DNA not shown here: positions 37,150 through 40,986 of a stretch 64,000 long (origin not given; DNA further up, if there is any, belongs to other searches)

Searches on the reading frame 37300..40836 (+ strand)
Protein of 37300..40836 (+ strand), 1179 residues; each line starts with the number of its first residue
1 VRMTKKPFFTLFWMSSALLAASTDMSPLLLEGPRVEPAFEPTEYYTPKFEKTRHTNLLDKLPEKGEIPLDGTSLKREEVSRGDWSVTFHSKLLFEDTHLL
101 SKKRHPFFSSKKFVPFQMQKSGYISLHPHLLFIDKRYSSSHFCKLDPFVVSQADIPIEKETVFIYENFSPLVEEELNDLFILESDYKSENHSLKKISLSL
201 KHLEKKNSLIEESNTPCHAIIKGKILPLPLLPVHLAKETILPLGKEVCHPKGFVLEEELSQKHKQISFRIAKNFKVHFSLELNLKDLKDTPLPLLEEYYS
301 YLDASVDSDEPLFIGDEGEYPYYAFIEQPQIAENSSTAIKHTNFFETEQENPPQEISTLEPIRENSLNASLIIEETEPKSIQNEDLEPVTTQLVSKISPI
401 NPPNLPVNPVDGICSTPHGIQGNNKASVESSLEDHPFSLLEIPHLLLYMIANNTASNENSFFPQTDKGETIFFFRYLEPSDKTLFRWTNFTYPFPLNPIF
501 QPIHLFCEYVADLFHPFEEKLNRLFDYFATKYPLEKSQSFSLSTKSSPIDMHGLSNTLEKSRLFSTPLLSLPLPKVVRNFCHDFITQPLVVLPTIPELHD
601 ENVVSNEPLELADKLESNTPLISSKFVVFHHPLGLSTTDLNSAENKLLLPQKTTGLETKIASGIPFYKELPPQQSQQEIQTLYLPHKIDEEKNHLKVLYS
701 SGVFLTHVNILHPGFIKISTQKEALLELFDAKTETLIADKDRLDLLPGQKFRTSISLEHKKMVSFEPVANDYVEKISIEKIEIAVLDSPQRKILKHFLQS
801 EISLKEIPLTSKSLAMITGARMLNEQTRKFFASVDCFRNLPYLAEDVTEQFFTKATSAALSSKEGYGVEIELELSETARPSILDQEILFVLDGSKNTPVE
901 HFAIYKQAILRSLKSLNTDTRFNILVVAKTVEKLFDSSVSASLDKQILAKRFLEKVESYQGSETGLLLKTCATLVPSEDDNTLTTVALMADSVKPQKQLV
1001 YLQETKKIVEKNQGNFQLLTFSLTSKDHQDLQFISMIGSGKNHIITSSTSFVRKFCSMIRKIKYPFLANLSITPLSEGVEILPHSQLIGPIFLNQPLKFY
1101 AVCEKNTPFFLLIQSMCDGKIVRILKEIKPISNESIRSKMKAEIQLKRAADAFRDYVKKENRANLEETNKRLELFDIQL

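Call 36: search_protein_families(library=pfam, proteins=[window:37300-40836:+], max_evalue=0.001)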
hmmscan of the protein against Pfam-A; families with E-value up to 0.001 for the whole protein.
window:37300-40836:+ (1179 aa): 2 families
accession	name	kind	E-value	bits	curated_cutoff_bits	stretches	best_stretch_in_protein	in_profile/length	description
PF13768.12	VWA_3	-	2.6e-09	37.8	27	1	885-1043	1-154/155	von Willebrand factor type A domain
PF00092.34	VWA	-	6.8e-05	23.6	23.8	1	887-1048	2-163/174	von Willebrand factor type A domain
